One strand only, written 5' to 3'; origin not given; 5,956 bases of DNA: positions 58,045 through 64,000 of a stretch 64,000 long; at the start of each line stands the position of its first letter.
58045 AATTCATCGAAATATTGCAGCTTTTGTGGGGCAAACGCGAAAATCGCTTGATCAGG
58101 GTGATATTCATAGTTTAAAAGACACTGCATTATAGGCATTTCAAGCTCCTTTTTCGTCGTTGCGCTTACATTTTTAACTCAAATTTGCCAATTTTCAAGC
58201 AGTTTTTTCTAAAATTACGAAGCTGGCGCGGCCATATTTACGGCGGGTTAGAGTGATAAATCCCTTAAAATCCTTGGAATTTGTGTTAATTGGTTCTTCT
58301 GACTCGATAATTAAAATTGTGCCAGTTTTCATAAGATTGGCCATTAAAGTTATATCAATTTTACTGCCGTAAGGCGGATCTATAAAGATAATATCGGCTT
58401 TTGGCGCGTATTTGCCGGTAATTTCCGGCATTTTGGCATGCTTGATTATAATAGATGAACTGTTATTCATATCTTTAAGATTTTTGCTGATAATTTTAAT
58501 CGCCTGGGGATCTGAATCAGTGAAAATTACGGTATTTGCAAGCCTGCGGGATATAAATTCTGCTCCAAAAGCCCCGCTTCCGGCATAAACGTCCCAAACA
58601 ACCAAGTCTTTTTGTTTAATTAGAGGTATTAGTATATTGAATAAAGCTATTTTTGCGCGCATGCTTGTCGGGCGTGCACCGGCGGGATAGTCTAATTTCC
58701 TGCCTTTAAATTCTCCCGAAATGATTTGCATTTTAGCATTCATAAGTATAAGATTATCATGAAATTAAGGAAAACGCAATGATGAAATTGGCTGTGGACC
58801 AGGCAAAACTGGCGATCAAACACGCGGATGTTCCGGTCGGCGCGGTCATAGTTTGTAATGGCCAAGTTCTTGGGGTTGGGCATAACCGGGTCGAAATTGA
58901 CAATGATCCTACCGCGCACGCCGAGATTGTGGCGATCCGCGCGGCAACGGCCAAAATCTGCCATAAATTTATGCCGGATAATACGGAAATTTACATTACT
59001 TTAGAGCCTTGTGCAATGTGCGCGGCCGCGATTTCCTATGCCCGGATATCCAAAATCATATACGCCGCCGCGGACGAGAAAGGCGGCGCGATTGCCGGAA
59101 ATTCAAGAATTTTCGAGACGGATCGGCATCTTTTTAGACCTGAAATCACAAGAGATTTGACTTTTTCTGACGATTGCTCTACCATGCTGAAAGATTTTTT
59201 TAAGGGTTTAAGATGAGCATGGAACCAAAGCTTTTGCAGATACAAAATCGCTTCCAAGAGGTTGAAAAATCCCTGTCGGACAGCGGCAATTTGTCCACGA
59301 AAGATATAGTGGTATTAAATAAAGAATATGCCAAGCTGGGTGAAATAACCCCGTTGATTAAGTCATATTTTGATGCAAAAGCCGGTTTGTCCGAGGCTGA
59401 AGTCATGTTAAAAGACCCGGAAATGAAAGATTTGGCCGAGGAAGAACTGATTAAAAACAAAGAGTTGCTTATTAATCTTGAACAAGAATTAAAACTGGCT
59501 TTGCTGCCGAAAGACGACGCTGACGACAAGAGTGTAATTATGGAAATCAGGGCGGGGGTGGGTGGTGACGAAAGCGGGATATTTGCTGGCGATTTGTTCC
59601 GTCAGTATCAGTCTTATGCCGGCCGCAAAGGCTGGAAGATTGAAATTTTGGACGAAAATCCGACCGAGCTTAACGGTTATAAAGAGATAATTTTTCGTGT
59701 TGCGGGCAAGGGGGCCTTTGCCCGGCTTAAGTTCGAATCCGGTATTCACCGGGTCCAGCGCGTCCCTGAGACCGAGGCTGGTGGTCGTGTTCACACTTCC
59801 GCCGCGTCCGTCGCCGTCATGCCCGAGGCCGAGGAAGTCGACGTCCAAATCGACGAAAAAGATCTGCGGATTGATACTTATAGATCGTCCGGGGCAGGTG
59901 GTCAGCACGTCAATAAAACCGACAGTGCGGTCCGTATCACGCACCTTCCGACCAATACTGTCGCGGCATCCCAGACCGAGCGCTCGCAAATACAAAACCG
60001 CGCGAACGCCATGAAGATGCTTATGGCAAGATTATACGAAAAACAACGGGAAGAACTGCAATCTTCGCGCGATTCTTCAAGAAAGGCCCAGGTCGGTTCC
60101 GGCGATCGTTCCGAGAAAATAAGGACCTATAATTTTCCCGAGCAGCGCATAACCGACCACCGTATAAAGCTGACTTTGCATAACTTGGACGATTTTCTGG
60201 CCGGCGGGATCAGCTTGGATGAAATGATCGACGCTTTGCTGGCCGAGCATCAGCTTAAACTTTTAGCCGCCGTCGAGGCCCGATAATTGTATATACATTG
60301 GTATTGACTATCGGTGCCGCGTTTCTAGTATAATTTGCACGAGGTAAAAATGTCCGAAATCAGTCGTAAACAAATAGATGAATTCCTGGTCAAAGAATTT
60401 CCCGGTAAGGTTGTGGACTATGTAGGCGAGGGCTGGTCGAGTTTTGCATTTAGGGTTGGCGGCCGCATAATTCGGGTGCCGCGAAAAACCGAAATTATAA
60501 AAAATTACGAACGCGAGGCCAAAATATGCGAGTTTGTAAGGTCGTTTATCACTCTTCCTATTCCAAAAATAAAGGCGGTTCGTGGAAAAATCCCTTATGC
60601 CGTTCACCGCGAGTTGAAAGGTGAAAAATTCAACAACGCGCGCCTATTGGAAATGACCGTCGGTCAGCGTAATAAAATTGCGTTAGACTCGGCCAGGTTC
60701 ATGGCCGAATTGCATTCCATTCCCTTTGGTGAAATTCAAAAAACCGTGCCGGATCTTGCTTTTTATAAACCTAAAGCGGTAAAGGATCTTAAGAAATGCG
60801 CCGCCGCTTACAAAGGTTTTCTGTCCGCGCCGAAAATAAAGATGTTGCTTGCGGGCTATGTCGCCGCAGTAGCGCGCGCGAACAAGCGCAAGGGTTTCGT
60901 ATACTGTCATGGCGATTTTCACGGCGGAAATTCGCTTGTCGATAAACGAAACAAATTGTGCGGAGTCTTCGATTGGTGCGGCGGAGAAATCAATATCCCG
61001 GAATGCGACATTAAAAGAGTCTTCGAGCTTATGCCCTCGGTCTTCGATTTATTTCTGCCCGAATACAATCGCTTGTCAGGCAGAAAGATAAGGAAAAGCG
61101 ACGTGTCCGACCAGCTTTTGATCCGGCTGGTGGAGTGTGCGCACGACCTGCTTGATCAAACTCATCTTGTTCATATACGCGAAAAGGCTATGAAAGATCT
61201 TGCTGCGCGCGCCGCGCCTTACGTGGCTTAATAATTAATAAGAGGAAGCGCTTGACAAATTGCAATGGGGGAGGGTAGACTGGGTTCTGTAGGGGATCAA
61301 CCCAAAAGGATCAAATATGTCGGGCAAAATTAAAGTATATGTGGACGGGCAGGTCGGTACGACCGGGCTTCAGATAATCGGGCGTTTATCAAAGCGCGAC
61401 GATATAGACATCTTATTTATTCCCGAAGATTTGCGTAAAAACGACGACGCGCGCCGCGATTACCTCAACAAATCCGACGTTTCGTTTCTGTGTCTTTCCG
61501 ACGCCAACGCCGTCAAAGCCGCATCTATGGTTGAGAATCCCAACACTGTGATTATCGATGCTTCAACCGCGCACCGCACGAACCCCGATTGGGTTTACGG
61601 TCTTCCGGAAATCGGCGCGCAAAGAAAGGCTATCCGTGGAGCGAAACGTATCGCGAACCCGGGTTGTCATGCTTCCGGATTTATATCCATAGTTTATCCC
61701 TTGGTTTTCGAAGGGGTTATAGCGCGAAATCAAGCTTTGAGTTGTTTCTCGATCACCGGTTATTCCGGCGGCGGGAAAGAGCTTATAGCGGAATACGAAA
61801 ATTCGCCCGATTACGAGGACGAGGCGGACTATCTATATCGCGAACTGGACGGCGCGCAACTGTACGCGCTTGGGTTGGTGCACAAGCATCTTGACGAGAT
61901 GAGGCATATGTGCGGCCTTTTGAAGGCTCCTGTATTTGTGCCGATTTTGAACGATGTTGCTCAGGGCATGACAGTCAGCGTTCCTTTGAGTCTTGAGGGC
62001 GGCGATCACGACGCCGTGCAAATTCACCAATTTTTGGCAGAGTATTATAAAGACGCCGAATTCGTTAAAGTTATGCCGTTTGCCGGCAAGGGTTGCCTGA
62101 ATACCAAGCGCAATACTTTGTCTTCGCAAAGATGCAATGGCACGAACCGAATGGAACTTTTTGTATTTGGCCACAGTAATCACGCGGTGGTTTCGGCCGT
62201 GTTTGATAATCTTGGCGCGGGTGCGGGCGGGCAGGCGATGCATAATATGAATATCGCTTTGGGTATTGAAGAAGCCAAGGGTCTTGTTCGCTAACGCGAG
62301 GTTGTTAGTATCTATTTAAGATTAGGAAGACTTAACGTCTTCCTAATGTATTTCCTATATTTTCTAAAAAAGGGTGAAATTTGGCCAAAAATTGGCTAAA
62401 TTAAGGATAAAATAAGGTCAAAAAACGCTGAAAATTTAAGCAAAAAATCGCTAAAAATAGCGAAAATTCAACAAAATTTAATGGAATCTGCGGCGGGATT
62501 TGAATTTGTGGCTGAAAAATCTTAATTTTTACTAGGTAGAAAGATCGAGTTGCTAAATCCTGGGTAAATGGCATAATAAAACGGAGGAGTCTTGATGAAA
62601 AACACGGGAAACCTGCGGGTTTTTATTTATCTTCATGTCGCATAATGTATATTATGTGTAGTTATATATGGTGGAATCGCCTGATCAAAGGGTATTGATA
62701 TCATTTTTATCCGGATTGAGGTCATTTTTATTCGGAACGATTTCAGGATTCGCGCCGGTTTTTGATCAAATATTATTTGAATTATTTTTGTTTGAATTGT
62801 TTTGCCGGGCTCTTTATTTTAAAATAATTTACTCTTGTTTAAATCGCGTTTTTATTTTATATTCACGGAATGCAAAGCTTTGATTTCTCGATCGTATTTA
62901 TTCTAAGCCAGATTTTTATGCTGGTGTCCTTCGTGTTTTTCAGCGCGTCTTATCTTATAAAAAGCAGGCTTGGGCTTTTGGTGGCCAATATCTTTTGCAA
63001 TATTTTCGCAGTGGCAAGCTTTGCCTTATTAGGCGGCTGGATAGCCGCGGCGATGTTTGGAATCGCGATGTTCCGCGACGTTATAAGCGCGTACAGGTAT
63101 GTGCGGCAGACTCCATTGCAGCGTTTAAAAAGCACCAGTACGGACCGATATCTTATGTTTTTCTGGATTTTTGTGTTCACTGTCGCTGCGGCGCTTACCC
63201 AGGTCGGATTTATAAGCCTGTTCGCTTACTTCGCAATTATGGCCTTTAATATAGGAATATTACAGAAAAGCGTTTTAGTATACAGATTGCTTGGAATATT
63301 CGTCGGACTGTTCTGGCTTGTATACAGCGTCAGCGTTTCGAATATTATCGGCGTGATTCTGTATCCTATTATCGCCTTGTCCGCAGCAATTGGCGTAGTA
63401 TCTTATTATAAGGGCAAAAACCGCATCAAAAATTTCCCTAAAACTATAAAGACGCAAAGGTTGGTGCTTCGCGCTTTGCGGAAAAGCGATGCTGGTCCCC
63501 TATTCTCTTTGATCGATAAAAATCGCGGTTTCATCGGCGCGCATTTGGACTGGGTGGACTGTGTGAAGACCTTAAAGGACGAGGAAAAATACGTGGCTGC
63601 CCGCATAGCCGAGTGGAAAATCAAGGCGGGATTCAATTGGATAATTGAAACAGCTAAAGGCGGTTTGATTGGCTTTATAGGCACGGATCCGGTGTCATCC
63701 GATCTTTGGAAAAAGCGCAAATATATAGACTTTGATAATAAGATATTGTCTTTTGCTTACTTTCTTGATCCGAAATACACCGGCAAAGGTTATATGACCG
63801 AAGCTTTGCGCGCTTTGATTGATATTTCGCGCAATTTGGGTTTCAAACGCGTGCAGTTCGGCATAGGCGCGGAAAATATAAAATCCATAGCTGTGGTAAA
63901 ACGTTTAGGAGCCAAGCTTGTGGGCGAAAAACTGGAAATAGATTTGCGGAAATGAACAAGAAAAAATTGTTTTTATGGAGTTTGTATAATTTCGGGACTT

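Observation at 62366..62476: Eleven A-tracts phased at 10-11 bp: a strongly periodic, probably intrinsically curved DNA element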

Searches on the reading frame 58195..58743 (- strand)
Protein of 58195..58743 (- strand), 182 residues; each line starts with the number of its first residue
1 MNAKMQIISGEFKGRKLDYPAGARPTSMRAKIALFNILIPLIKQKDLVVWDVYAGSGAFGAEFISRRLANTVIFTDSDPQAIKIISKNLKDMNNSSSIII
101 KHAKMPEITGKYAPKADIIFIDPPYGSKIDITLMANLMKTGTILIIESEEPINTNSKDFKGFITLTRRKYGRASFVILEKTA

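Call 12: search_protein_families(library=pfam, proteins=[window:58195-58743:-])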
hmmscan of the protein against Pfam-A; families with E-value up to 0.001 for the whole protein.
window:58195-58743:- (182 aa): 4 families
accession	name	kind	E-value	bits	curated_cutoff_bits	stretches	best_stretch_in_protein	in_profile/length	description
PF03602.21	Cons_hypoth95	-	1.9e-34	119.3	24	1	5-177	1-180/182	Conserved hypothetical protein 95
PF05175.20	MTS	-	7.8e-06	26.1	23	1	37-134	22-119/170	Methyltransferase small domain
PF02086.21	MethyltransfD12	-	0.00044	20.5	22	0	92-127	155-187/253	D12 class N6 adenine-specific DNA methyltransferase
PF09445.16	Methyltransf_15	-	0.00059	19.9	22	1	49-126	4-82/165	RNA cap guanine-N2 methyltransferase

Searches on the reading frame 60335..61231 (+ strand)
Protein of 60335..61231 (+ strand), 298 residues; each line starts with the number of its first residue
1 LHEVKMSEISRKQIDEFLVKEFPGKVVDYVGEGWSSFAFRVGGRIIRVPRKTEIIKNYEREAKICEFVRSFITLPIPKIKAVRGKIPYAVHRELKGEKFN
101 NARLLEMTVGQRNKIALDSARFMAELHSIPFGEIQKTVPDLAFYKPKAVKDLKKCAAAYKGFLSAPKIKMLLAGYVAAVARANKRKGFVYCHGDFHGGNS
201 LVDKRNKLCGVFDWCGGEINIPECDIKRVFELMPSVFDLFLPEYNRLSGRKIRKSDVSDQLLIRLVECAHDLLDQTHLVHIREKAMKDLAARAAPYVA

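Call 12: search_protein_families(library=pfam, proteins=[window:60335-61231:+])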
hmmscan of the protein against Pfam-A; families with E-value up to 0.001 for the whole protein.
window:60335-61231:+ (298 aa): 1 family
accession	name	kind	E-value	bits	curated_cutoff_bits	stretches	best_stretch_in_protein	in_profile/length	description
PF01636.29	APH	-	8.2e-16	58.9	23.2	1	30-229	5-209/239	Phosphotransferase enzyme family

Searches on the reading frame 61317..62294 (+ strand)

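Call 12: search_protein_families(library=pfam, proteins=[window:61317-62294:+])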
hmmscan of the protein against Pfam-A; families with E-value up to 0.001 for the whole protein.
window:61317-62294:+ (325 aa): 2 families
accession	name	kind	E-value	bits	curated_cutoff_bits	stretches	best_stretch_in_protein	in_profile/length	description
PF22698.1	Semialdhyde_dhC_1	-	1e-21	77.9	27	1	117-298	1-165/165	Semialdehyde dehydrogenase, dimerisation domain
PF01118.30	Semialdhyde_dh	-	2.9e-08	34.6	26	1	43-101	58-115/121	Semialdehyde dehydrogenase, NAD binding domain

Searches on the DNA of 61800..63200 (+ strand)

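Call 5: search_rna_families(source=window, start=61800, end=63200, threshold=evalue, max_evalue=1)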
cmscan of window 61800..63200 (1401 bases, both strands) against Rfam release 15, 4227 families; matches with E-value up to 1: 0.
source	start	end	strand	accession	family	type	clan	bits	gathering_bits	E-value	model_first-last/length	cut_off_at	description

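Call 89: search_dna_similar(query=window:62300-62869:+, collection=phages, mode=distant, max_rows=8, max_evalue=0.001)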
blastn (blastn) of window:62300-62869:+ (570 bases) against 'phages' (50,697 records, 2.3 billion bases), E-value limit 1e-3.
No match.

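Call 90: search_dna_similar(query=window:62300-62869:+, collection=plasmids, mode=distant, max_rows=8, max_evalue=0.001)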
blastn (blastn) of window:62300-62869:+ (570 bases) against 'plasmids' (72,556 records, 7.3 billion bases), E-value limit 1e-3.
No match.

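Call 91: search_dna_similar(query=window:62628-62668:+, collection=ecoli_genomes, mode=distant, max_rows=5, max_evalue=10)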
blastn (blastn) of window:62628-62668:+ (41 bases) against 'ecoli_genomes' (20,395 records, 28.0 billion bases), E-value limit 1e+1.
Records with a match: 5373; places in all: 5373; records where one place covers at least 80% of the query: 0.
Genomes with a match: 5371 of 5426; with a place that covers at least 80% of the query: 0. Places per genome that has any: lowest 1, median 1, highest 2. On chromosomes: 5366 places; on plasmids: 7.
Best place of each record, by identity: >=99% 5273; 90-95% 9; 80-90% 91.
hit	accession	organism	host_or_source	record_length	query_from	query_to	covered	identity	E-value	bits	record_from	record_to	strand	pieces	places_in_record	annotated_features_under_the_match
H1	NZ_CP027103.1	Escherichia coli strain RM14723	dog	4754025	1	30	73%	90.0%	2e+0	38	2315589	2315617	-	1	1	none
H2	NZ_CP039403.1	Escherichia coli strain 382634_2f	Homo sapiens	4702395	1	30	73%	90.0%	2e+0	38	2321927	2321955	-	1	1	none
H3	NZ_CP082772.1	Escherichia coli O2:H1 strain HM670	Homo sapiens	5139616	1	30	73%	90.0%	2e+0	38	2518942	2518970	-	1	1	none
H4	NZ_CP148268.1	Escherichia coli strain Z1323PEC0014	Dog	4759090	1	30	73%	90.0%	2e+0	38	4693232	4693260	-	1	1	none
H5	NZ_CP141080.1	Escherichia coli strain KE51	Homo sapiens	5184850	1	30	73%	90.0%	2e+0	38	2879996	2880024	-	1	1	none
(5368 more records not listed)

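Call 93: get_annotated_region(hit=H1, flank=2500)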
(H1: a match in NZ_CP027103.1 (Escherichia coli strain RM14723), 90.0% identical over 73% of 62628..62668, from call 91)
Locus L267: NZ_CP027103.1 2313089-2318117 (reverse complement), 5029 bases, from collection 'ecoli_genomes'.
description: Escherichia coli strain RM14723 chromosome, complete genome
organism: Escherichia coli strain RM14723 (NCBI taxid 562)
replicon: chromosome; assembly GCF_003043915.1
host: dog; source: feces; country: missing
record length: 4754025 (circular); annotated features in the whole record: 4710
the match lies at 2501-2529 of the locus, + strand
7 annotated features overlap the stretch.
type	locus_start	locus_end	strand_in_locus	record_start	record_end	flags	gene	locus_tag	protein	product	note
CDS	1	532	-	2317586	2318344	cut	tam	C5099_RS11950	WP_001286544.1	trans-aconitate 2-methyltransferase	-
CDS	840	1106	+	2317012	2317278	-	hipB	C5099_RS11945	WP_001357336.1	type II toxin-antitoxin system antitoxin HipB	-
CDS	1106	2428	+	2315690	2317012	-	hipA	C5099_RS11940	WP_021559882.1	type II toxin-antitoxin system serine/threonine protein kinase toxin HipA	-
CDS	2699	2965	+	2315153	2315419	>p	-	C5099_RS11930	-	helix-turn-helix domain-containing protein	incomplete; partial in the middle of a contig; missing N-terminus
CDS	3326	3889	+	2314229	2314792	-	fimA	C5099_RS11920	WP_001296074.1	type 1 fimbrial major subunit FimA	-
CDS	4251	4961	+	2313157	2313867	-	-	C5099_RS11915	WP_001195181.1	fimbria/pilus periplasmic chaperone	-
CDS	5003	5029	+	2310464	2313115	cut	-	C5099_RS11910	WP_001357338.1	fimbria/pilus outer membrane usher protein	-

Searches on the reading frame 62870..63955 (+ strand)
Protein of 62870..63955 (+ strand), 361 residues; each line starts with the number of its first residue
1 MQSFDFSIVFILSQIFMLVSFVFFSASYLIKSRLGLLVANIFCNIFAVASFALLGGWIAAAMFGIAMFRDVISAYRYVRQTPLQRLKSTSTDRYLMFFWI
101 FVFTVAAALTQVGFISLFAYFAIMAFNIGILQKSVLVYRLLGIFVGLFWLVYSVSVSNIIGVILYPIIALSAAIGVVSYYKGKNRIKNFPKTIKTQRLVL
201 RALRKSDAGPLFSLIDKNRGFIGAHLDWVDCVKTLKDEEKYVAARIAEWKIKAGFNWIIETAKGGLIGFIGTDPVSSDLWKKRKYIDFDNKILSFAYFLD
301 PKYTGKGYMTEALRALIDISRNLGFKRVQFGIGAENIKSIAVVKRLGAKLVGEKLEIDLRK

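Call 12: search_protein_families(library=pfam, proteins=[window:62870-63955:+])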
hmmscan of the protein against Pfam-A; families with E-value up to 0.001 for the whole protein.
window:62870-63955:+ (361 aa): 3 families
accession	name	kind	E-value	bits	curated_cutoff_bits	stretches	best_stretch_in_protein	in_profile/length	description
PF13302.13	Acetyltransf_3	-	2e-22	80.8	25.4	1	197-349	1-138/138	Acetyltransferase (GNAT) domain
PF10688.14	Imp-YgjV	-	5.3e-13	49.5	23.5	1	11-181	1-157/159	Bacterial inner membrane protein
PF00583.31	Acetyltransf_1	-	4.6e-10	40.2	20.7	1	239-347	18-115/116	Acetyltransferase (GNAT) family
